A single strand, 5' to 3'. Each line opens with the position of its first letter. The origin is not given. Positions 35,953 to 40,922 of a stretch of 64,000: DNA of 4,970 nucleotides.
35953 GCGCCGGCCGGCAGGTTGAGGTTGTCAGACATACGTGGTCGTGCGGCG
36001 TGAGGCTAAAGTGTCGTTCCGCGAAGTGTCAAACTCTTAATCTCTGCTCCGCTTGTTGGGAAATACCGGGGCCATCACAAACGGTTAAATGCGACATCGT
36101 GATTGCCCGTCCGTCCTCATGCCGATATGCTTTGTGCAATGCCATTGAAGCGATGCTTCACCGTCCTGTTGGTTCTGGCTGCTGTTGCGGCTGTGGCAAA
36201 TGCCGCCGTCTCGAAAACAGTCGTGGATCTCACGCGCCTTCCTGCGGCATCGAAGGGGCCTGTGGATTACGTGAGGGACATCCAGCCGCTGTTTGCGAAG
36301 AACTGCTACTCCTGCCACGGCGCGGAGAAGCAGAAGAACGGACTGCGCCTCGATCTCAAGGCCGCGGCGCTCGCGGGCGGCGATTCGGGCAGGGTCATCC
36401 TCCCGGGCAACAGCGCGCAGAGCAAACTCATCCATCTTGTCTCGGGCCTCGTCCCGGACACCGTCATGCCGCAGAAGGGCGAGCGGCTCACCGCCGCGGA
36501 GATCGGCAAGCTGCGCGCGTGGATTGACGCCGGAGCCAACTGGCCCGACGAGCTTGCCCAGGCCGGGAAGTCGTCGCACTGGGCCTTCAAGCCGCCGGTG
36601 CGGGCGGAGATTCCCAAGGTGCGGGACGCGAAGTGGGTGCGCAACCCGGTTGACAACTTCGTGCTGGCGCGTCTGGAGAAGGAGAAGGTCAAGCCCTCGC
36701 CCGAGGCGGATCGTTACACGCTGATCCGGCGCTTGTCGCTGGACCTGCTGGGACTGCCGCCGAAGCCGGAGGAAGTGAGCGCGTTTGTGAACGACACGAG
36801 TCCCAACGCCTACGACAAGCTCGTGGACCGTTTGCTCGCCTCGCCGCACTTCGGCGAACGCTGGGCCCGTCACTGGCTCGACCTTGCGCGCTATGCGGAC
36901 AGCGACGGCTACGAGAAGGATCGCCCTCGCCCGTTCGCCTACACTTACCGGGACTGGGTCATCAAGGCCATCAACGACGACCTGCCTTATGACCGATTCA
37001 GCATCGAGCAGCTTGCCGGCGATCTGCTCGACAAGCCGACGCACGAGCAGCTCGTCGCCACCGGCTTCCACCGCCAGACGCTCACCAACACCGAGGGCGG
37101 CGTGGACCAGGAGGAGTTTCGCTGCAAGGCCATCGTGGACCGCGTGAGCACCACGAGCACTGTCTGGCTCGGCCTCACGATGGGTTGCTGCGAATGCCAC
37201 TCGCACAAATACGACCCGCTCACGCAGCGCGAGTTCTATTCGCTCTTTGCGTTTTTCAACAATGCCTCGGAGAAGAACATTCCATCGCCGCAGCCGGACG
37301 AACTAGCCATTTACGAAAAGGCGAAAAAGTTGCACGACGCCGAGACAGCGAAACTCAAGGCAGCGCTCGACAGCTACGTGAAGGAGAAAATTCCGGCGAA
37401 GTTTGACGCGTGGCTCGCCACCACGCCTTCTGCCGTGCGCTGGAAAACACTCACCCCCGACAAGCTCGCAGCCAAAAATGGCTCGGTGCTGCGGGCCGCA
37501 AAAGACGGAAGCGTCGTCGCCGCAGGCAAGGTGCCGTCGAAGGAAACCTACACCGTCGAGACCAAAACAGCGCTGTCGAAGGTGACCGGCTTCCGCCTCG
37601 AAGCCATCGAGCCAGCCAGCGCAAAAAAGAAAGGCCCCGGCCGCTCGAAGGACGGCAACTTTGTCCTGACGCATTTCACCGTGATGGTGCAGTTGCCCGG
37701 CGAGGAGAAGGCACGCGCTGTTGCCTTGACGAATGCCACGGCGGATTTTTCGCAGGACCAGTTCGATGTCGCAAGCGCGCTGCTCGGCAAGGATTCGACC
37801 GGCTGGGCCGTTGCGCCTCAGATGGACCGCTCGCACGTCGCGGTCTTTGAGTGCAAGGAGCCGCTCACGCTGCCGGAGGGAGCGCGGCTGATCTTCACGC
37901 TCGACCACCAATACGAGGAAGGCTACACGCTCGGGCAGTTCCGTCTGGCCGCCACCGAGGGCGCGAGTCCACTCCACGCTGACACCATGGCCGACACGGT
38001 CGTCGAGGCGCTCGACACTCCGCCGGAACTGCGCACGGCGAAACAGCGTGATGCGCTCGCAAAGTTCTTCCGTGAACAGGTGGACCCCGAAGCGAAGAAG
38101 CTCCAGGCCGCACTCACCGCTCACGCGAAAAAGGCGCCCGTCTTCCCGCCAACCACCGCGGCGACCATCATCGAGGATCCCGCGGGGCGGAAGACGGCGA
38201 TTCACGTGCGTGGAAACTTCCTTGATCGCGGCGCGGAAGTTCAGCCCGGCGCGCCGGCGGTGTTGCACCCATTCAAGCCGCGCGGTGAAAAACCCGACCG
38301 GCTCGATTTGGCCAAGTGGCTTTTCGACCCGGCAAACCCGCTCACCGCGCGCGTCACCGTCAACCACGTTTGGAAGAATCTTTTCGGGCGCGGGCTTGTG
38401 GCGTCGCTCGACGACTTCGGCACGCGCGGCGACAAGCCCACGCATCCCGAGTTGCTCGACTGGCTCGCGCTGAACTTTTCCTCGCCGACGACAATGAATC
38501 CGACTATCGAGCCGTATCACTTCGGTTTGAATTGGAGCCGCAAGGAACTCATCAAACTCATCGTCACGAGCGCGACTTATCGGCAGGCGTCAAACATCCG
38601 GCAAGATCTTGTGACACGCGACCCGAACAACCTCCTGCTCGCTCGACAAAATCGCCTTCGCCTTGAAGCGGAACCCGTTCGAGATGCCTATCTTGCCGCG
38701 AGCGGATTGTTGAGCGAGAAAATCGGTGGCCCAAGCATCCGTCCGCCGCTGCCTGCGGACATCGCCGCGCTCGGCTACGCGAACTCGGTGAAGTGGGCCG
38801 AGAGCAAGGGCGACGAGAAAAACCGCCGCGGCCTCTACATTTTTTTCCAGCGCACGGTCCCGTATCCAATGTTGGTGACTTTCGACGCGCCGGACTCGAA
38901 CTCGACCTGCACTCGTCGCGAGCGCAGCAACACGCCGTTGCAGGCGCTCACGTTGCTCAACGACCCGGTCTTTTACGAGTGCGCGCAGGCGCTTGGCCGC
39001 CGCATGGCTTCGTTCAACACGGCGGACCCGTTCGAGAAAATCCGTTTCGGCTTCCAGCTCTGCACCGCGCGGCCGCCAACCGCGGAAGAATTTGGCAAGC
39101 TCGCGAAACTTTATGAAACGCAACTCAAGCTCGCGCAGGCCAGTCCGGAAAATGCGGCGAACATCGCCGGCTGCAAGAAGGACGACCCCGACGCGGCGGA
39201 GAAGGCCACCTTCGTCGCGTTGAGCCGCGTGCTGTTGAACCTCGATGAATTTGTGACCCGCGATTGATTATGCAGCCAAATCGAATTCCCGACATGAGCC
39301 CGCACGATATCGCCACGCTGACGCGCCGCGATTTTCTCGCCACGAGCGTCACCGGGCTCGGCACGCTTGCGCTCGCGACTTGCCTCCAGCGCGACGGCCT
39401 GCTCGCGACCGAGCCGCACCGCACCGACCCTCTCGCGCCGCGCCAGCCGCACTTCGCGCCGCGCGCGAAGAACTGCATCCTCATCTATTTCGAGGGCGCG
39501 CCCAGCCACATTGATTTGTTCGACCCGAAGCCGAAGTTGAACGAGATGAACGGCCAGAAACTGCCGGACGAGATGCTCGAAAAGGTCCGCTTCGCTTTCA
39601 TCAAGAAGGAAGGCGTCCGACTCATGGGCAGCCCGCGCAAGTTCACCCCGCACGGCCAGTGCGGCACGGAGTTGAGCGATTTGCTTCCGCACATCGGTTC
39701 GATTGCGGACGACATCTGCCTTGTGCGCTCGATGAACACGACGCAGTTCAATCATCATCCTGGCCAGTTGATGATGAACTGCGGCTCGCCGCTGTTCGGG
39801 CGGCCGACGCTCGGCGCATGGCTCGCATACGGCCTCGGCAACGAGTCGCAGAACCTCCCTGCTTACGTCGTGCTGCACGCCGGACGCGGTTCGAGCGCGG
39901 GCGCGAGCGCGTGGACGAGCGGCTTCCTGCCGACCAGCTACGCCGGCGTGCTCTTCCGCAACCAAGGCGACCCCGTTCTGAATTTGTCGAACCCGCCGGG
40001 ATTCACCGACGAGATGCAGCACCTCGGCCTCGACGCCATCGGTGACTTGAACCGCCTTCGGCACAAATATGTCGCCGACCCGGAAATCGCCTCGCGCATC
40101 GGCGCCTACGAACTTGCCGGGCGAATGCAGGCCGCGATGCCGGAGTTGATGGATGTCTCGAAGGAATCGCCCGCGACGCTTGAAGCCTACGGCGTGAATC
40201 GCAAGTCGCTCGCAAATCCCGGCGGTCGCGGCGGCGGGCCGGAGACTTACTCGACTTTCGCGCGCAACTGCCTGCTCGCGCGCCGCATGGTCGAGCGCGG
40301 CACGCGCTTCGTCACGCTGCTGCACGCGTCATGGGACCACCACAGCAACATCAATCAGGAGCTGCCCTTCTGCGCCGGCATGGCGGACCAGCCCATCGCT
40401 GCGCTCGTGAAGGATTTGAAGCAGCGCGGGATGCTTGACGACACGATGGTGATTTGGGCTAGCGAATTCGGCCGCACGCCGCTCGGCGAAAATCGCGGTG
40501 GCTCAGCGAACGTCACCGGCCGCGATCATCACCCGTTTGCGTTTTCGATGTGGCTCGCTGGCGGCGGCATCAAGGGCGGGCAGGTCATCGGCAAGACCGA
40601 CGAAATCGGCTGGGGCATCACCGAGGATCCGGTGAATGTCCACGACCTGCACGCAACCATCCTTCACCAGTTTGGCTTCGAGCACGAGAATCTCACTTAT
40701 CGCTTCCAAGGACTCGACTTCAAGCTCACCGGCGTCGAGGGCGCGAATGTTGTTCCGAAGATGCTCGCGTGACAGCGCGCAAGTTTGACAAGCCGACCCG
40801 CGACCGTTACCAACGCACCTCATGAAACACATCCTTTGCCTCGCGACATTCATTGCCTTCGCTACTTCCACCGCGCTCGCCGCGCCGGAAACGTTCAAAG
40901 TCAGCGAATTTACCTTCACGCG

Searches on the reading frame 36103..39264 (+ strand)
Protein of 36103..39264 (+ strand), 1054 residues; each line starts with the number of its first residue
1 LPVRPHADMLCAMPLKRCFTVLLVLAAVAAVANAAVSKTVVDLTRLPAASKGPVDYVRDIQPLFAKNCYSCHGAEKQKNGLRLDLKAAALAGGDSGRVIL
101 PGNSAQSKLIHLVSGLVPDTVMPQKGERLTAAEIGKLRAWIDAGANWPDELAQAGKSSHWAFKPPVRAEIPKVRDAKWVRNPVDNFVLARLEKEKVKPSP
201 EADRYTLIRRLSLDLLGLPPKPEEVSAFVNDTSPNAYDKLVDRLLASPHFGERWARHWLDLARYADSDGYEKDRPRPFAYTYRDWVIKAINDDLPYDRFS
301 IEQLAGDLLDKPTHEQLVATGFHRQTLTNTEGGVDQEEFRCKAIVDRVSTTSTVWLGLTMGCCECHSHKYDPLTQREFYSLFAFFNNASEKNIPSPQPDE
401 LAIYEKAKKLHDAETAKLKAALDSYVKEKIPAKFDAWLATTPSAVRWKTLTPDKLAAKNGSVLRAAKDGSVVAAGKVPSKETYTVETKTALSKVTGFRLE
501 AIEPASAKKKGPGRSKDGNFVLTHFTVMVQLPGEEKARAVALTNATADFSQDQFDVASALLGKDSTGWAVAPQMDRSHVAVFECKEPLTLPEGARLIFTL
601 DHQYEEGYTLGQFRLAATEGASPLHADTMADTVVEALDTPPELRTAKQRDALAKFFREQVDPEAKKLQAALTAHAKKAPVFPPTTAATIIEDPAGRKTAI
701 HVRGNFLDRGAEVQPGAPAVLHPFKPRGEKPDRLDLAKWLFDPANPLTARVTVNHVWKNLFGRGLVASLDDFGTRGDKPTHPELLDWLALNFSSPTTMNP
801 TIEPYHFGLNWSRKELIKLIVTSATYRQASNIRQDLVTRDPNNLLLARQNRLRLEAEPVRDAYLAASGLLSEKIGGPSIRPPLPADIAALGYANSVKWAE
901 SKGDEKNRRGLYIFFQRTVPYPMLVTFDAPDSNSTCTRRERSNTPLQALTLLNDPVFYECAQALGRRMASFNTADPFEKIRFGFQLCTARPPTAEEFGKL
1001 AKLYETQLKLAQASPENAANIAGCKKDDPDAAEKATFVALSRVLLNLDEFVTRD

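Call 37: search_protein_families(library=pfam, proteins=[window:36103-39264:+], max_evalue=0.001)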
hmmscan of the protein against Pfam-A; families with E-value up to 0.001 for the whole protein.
window:36103-39264:+ (1054 aa): 5 families
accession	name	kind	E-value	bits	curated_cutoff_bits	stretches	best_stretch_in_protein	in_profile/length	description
PF07587.16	PSD1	-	4.3e-91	305.1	28.5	1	732-1003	1-243/244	Protein of unknown function (DUF1553)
PF07583.16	PSCyt2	-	5.3e-90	301.4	29.8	1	182-389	1-208/209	Protein of unknown function (DUF1549)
PF07635.16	PSCyt1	-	9.8e-15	55.4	22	1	68-123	1-56/59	Planctomycete cytochrome C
PF00034.26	Cytochrom_C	-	7.8e-06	27.6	21.3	1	61-142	5-87/90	Cytochrome c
PF13442.11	Cytochrome_CBB3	-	5.5e-05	23.9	27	1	58-141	4-68/68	Cytochrome C oxidase, cbb3-type, subunit III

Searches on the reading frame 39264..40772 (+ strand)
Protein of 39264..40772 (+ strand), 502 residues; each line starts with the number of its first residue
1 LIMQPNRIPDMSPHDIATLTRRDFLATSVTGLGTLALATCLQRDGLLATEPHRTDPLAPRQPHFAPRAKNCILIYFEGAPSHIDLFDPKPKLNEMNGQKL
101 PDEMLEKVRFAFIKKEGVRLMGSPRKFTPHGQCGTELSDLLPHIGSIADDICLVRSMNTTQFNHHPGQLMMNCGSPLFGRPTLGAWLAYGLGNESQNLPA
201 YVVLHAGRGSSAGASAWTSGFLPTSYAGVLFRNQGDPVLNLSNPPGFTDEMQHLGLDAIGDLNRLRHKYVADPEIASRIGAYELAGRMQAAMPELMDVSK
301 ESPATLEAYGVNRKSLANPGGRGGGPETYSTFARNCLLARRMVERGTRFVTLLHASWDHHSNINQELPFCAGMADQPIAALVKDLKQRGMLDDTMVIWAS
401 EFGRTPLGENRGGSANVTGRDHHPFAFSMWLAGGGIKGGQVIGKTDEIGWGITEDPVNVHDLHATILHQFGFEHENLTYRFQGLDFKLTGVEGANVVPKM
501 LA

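Call 60: search_protein_families(library=pfam, proteins=[window:39264-40772:+], max_evalue=0.00001)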
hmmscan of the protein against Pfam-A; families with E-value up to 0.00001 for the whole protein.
window:39264-40772:+ (502 aa): 1 family
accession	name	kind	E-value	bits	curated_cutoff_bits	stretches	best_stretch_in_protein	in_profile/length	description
PF07394.17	DUF1501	-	5.8e-148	493.6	27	1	68-499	1-388/390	Protein of unknown function (DUF1501)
